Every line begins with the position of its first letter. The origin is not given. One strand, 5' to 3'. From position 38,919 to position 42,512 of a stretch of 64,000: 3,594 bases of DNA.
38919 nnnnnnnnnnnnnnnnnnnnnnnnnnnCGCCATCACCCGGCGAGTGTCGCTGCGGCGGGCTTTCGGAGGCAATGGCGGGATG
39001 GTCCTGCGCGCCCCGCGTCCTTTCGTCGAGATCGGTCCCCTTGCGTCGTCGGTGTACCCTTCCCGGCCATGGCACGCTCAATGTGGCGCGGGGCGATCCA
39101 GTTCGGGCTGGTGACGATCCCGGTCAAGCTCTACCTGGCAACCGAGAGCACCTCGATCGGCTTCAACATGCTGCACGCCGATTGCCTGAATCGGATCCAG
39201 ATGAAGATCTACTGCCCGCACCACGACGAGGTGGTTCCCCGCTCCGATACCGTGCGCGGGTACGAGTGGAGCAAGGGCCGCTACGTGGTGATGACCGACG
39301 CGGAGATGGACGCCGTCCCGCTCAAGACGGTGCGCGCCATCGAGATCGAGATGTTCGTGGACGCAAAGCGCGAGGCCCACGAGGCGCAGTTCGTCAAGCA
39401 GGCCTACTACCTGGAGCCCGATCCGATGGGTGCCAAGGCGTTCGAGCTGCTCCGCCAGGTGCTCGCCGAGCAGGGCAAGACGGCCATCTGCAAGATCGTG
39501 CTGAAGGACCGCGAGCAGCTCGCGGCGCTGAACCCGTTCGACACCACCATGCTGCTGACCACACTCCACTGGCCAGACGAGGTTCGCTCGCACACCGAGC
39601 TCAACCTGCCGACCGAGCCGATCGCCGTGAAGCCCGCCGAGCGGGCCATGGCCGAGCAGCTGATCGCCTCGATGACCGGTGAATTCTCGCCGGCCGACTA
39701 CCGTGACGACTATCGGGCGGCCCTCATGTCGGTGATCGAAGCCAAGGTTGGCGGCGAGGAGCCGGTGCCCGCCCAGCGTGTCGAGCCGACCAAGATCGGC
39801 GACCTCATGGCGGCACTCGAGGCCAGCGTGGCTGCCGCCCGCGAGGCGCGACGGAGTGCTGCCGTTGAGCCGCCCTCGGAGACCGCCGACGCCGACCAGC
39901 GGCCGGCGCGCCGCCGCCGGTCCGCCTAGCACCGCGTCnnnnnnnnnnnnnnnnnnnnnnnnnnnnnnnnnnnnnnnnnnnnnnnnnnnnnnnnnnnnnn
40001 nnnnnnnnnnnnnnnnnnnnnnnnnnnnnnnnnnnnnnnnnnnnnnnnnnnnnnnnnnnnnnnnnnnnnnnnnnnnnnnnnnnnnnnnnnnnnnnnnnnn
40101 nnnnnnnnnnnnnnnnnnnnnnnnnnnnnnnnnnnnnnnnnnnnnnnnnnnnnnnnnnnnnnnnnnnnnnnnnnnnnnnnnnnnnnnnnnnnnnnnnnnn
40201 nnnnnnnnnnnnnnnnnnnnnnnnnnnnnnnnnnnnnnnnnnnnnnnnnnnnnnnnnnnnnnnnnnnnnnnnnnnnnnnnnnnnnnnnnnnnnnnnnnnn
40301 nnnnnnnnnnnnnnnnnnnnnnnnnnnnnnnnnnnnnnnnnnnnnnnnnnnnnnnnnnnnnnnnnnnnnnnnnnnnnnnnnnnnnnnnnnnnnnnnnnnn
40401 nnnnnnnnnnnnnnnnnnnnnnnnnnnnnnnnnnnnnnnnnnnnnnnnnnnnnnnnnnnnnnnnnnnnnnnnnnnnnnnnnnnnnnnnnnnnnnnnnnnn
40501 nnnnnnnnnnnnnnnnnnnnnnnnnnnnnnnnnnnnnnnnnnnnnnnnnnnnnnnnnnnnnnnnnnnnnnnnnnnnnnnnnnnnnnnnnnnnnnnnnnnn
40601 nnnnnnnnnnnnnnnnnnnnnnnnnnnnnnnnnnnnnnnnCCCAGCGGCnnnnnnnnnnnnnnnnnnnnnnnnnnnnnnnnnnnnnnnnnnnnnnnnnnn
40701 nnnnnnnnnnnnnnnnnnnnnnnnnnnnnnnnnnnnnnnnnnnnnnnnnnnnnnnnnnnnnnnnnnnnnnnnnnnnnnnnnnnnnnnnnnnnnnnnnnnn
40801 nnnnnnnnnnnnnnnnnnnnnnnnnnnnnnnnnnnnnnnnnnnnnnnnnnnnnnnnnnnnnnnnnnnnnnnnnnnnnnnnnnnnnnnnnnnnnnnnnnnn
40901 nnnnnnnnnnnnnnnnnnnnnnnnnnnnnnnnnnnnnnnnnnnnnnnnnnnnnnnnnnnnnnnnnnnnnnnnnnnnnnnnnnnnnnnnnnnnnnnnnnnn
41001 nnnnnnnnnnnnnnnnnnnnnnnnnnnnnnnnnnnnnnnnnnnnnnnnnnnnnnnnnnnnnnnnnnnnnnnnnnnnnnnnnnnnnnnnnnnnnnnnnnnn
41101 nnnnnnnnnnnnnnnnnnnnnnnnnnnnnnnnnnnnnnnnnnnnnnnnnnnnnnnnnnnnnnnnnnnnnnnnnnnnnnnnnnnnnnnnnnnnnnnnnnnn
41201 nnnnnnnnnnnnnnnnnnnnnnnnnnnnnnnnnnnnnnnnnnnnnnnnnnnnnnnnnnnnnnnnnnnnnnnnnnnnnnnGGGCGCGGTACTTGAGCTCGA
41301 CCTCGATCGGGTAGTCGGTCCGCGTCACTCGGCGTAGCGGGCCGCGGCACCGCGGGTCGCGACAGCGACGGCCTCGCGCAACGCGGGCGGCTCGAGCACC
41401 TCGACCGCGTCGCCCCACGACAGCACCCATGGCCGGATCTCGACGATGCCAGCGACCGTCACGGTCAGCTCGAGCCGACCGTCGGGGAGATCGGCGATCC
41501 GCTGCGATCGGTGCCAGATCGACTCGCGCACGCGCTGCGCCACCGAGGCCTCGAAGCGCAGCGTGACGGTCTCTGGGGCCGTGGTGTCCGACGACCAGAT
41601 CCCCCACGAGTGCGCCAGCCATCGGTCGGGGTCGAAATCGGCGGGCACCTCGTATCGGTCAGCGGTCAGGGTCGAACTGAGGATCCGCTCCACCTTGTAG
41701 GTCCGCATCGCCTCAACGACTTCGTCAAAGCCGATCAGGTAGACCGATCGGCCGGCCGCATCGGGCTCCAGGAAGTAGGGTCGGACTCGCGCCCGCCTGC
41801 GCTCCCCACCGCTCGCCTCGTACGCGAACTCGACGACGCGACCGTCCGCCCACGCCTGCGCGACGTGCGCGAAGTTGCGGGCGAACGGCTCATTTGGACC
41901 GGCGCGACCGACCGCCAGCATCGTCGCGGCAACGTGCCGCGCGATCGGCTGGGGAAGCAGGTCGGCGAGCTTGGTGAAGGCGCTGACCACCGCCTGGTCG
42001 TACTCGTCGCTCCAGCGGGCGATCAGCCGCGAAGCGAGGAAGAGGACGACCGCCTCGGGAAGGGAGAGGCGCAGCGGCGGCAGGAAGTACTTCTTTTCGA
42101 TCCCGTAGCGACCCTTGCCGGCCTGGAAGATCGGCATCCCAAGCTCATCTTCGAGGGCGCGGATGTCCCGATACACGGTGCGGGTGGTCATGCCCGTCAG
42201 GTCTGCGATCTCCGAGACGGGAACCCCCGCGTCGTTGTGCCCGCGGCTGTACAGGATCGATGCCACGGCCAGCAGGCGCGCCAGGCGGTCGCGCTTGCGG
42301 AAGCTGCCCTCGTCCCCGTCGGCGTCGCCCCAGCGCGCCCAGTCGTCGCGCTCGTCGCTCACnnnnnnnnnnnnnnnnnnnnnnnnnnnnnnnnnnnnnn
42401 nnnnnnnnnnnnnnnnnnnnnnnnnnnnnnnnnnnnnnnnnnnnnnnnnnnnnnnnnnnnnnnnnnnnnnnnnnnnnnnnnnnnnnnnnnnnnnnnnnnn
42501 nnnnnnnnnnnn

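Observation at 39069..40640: Ku is followed by a standalone, catalytically dead LigD-ligase-domain homolog instead of a LigD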

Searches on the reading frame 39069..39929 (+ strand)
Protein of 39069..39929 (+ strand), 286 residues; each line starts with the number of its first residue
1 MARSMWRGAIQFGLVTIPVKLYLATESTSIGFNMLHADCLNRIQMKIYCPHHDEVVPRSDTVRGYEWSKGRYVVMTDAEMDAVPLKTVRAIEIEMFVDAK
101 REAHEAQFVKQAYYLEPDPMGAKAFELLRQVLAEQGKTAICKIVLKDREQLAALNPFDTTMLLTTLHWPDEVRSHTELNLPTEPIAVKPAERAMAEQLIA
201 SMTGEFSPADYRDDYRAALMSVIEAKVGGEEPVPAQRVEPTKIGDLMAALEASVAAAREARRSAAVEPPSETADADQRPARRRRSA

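Call 3: search_protein_families(library=pfam, proteins=[window:39069-39929:+], max_evalue=0.1)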
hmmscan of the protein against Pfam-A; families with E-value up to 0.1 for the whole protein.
window:39069-39929:+ (286 aa): 2 families
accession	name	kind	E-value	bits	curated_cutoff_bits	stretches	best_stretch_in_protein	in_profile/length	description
PF02735.22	Ku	-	2.4e-43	148.7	25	1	12-181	2-176/190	Ku70/Ku80 beta-barrel domain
PF18173.6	bacHORMA_2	-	0.056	13.7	27.3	1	34-80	52-98/166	Bacterial HORMA domain 2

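Call 4: search_protein_families(library=ncbifam, proteins=[window:39069-39929:+], max_evalue=0.1)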
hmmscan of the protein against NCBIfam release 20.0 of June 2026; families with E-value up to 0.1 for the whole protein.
window:39069-39929:+ (286 aa): 1 family
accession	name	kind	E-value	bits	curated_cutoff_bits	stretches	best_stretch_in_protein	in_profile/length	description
TIGR02772.2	Ku_bact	equivalog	4.4e-81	272.2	150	1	3-254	1-259/259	non-homologous end joining protein Ku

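Call 64: search_protein_families(library=padloc, proteins=[window:39069-39929:+], max_evalue=0.01)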
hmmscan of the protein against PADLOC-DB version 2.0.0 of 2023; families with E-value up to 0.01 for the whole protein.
window:39069-39929:+ (286 aa): 1 family
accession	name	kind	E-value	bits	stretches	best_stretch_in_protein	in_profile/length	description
PDLC00882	HORMA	-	0.0089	14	0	34-79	52-97/166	HORMA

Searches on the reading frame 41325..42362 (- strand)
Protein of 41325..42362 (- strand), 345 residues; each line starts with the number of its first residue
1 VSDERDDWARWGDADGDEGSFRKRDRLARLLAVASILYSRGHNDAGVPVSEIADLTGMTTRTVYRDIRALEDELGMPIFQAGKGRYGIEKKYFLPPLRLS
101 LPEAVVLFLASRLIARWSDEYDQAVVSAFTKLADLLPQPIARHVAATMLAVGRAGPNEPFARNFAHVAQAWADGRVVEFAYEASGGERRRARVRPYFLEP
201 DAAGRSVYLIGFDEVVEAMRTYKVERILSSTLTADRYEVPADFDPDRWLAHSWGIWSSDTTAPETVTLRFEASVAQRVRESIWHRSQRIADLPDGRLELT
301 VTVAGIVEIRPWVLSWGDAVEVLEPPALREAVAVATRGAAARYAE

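Call 3: search_protein_families(library=pfam, proteins=[window:41325-42362:-], max_evalue=0.1)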
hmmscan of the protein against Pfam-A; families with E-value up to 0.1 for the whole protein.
window:41325-42362:- (345 aa): 14 families
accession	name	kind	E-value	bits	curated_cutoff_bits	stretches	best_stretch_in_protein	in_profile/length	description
PF25583.1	WCX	-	9.2e-20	71.2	23.9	1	263-340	2-76/76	WCX domain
PF13280.12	WYL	-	1e-12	48.3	21.8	1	163-230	2-68/70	WYL domain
PF08279.18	HTH_11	-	2.7e-06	27.6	25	1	45-78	15-46/55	HTH domain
PF19187.6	HTH_PafC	-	5.1e-05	23.5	32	1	95-133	75-114/115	PafC helix-turn-helix domain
PF13384.12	HTH_23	-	0.00064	19.9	24.6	1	44-65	15-36/50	Homeodomain-like domain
PF00126.33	HTH_1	-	0.0011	19.4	26.6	1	53-82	20-49/60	Bacterial regulatory helix-turn-helix protein, lysR family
PF13542.12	HTH_Tnp_ISL3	-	0.0061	16.4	27.4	0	48-65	28-45/51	Helix-turn-helix domain of transposase family ISL3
PF13551.12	HTH_29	-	0.0064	17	28.1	1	44-69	9-35/64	Winged helix-turn helix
PF13545.12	HTH_Crp_2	-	0.0093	16.3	27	1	26-73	2-49/70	Crp-like helix-turn-helix domain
PF12840.13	HTH_20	-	0.011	16.1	27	1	42-72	14-44/51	Helix-turn-helix domain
PF13404.12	HTH_AsnC-type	-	0.039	14.2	27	0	44-71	15-42/42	AsnC-type helix-turn-helix domain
PF09339.16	HTH_IclR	-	0.042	14.1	22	1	42-72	14-44/52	IclR helix-turn-helix domain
PF13412.12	HTH_24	-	0.071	13.1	21.9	0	43-73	14-44/48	Winged helix-turn-helix DNA-binding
PF13730.12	HTH_36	-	0.079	13.2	25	0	38-72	15-51/55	Helix-turn-helix domain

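Call 64: search_protein_families(library=padloc, proteins=[window:41325-42362:-], max_evalue=0.01)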
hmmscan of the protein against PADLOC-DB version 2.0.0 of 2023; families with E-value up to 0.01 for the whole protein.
window:41325-42362:- (345 aa): 4 families
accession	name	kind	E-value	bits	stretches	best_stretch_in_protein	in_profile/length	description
PDLC01766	Cas3c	-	1.4e-71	240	1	28-337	8-310/1009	-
PDLC01457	WYL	-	1.2e-37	127.7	1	26-327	2-228/229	"CAS-I,CAS-II,CAS-III,CAS-IV,CAS-V,CAS-VI; associated_signaling"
PDLC01652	WYL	-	1.7e-35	120.7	1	160-338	16-160/162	"CAS-I,CAS-II,CAS-III,CAS-IV,CAS-V,CAS-VI; associated_signaling"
PDLC04133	mad1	-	0.003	15.8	1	47-69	6-28/60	mads_1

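Call 65: search_protein_families(library=ncbifam, proteins=[window:41325-42362:-], max_evalue=0.001)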
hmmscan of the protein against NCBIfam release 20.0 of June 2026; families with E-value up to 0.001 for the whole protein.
window:41325-42362:- (345 aa): 0 families
